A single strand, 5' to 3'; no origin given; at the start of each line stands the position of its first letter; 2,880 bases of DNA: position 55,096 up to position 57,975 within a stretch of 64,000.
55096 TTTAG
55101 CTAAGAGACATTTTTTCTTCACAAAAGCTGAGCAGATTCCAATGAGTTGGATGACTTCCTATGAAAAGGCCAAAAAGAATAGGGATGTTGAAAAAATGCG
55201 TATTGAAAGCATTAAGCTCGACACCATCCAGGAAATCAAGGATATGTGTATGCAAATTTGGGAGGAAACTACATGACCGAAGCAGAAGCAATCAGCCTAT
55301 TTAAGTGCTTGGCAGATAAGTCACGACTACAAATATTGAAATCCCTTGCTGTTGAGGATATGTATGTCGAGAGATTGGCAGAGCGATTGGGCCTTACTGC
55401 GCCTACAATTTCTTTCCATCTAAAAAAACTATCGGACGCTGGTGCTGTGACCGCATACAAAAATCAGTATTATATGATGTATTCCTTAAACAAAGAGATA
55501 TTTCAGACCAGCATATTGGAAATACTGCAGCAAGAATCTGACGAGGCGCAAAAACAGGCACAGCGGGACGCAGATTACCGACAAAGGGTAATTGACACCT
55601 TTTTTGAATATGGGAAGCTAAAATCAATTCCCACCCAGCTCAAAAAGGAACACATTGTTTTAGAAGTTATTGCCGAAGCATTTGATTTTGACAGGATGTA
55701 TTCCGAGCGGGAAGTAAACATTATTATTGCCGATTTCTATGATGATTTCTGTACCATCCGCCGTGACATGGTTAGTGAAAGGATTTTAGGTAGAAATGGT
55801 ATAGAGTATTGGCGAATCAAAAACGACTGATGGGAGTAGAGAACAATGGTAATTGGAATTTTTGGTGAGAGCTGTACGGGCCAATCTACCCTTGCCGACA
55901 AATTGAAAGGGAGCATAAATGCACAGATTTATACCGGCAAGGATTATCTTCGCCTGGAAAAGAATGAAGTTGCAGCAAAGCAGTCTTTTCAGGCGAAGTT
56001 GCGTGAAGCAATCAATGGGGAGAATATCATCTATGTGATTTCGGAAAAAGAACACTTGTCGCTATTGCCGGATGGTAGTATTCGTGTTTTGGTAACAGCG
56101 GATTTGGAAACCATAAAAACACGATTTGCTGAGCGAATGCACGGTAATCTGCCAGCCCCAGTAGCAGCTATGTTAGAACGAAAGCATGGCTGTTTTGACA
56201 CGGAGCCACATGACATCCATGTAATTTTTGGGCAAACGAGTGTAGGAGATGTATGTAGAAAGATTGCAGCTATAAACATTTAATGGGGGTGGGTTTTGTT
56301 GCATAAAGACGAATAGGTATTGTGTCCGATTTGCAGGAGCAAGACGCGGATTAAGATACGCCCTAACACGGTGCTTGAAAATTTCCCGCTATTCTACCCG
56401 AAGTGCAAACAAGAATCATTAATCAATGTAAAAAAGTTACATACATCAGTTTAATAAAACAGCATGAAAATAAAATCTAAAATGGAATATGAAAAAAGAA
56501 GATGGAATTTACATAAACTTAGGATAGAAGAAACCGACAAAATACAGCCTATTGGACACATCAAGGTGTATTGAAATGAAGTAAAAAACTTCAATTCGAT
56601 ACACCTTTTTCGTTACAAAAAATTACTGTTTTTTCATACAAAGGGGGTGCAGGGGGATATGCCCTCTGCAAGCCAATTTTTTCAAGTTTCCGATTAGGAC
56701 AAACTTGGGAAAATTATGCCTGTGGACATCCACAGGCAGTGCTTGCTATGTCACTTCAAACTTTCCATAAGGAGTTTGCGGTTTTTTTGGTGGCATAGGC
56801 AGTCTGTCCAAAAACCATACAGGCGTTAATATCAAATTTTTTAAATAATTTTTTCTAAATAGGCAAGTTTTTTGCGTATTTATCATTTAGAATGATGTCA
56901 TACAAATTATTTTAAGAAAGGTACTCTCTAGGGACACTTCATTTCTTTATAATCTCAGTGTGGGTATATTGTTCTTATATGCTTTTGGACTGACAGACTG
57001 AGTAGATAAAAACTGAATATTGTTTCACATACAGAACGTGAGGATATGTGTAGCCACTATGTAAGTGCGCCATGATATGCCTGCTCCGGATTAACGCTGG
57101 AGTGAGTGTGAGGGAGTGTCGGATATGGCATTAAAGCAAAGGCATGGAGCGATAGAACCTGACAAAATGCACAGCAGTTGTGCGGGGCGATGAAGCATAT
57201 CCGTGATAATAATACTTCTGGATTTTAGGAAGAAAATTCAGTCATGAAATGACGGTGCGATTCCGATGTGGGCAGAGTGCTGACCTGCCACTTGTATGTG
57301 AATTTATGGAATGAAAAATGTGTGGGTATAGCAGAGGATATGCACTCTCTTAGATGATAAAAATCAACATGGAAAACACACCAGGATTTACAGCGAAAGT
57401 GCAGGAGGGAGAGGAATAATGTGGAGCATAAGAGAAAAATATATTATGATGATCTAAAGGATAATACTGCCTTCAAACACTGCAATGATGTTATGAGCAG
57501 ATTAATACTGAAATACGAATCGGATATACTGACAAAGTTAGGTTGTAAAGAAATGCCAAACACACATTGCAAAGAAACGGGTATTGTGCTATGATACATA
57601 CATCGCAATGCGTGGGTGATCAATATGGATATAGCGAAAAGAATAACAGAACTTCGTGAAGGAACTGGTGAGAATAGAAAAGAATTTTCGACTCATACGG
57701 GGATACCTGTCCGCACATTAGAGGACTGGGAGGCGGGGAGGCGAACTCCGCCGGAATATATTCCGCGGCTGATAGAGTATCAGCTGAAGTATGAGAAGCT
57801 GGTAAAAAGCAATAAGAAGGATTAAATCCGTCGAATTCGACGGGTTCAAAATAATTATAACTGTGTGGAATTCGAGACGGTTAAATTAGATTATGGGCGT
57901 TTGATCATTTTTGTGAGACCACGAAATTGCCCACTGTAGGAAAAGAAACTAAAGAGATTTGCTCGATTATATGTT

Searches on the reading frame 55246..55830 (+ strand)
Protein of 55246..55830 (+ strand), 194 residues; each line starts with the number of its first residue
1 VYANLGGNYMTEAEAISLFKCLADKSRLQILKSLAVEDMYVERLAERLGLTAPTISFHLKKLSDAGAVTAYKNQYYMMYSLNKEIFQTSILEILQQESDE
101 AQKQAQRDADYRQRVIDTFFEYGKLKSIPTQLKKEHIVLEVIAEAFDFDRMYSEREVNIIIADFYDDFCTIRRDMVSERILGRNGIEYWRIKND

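Call 10: search_protein_families(library=pfam, proteins=[window:55246-55830:+], max_evalue=0.01)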
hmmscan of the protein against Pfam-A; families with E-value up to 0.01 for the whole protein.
window:55246-55830:+ (194 aa): 11 families
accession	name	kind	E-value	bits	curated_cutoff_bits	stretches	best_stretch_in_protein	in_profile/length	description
PF09860.14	DUF2087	-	1.7e-21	76.5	22.4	1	124-190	1-69/69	Uncharacterized protein conserved in bacteria (DUF2087)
PF01022.26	HTH_5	-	9.3e-12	45.1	22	1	24-68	1-45/47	Bacterial regulatory protein, arsR family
PF12840.13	HTH_20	-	1.2e-09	38.4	27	1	22-69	1-49/51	Helix-turn-helix domain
PF13412.12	HTH_24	-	2.2e-06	27.6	21.9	1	42-68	21-47/48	Winged helix-turn-helix DNA-binding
PF01047.28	MarR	-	0.0019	18.5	24.6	1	37-73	16-52/59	MarR family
PF24038.1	DUF7347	-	0.0022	18.7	27.6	1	18-75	4-64/77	Domain of unknown function (DUF7347)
PF13601.12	HTH_34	-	0.0024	18.4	27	1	27-72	2-48/80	Winged helix DNA-binding domain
PF13545.12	HTH_Crp_2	-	0.0026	18.1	27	1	40-70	24-54/70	Crp-like helix-turn-helix domain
PF12802.13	MarR_2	-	0.0046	17.5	27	0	30-69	10-51/61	MarR family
PF01978.25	TrmB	-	0.007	16.6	25.6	0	38-79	22-63/68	Sugar-specific transcriptional regulator TrmB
PF01325.25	Fe_dep_repress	-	0.0081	16.8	26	0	41-69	25-53/60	Iron dependent repressor, N-terminal DNA binding domain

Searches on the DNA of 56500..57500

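Call 8: search_rna_families(source=window, start=56500, end=57500, threshold=evalue, max_evalue=10)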
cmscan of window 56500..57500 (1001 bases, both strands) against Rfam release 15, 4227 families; matches with E-value up to 10: 10.
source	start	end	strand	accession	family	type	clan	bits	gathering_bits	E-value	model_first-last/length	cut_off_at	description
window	57404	57481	+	RF01179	snoU83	Gene; snRNA; snoRNA; CD-box;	-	18.1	50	5.4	1-84/84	no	Small nucleolar RNA U83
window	56539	56622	-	RF00766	mir-335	Gene; miRNA;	-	18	64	0.62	1-92/92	no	mir-335 microRNA precursor family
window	56563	56608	-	RF03839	MIR2599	Gene; miRNA;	-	18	120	1.9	1-132/132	no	MIR2599 microRNA precursor family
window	56563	56608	+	RF04053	mir-95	Gene; miRNA;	-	17.2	67.5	3.6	20-60/79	no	mir-95 microRNA precursor family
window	56563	56607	+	RF03845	mir-3327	Gene; miRNA;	-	17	85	7.9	23-68/89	no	mir-3327 microRNA precursor family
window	56988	57210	+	RF03077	RT-2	Gene; sRNA;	-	16.6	40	0.23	1-222/222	no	RT-2 RNA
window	56563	56607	-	RF03607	mir-9447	Gene; miRNA;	-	15.9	67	6.8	1-68/68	no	mir-9447 microRNA precursor family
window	56563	56667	+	RF03532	SQ2397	Cis-reg;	-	15.6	100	5.7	119-226/243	no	Cis-regulator of HTH transcription factor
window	56589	56683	-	RF02937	Clostridiales-2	Gene; sRNA;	-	14.6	58.6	2.6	1-82/82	no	Clostridiales-2 RNA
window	56635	56712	+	RF02937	Clostridiales-2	Gene; sRNA;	-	13.9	58.6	4.1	1-82/82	no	Clostridiales-2 RNA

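Call 14: search_rna_families(source=window, start=57150, end=57360, threshold=evalue, max_evalue=10, show_alignments=2)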
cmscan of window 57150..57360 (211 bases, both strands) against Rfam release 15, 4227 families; matches with E-value up to 10: 2.
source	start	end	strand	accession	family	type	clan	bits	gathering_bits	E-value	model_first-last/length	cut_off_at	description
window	57206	57269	+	RF02913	pemK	Cis-reg;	-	34.6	34.8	5.5e-05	1-61/61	no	pemK RNA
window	57196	57225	+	RF01646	ceN63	Gene; snRNA; snoRNA; CD-box;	-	13.8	65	3.7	1-69/69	no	Caenorhabditis snoRNA ceN63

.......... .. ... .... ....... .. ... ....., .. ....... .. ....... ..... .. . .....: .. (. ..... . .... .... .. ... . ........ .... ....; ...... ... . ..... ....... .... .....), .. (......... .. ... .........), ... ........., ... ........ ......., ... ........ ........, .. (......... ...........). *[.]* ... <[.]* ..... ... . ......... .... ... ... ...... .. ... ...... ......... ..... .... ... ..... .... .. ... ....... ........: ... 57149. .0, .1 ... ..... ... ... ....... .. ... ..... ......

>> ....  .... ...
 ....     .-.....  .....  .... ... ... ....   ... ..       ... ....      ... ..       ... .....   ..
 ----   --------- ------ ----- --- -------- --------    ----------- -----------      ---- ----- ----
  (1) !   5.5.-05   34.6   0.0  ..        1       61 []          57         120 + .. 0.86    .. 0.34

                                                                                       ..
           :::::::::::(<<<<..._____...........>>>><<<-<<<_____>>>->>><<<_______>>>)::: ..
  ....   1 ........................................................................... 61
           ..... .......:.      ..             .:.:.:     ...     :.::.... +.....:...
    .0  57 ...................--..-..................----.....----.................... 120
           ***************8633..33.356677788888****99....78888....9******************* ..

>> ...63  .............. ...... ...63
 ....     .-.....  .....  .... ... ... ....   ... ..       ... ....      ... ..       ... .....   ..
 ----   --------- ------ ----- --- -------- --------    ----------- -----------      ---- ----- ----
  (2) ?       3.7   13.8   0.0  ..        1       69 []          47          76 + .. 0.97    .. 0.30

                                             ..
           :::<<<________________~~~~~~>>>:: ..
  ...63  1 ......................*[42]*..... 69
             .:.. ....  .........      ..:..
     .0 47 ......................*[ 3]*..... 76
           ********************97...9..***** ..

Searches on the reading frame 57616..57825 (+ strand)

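Call 10: search_protein_families(library=pfam, proteins=[window:57616-57825:+], max_evalue=0.01)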
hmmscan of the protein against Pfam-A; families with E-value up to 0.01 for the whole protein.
window:57616-57825:+ (69 aa): 2 families
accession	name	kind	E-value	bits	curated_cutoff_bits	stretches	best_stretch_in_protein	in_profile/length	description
PF13560.12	HTH_31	-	0.00077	20.2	27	1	7-52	3-50/64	Helix-turn-helix domain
PF12844.13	HTH_19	-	0.0053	17.1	30.2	1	8-52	2-44/64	Helix-turn-helix domain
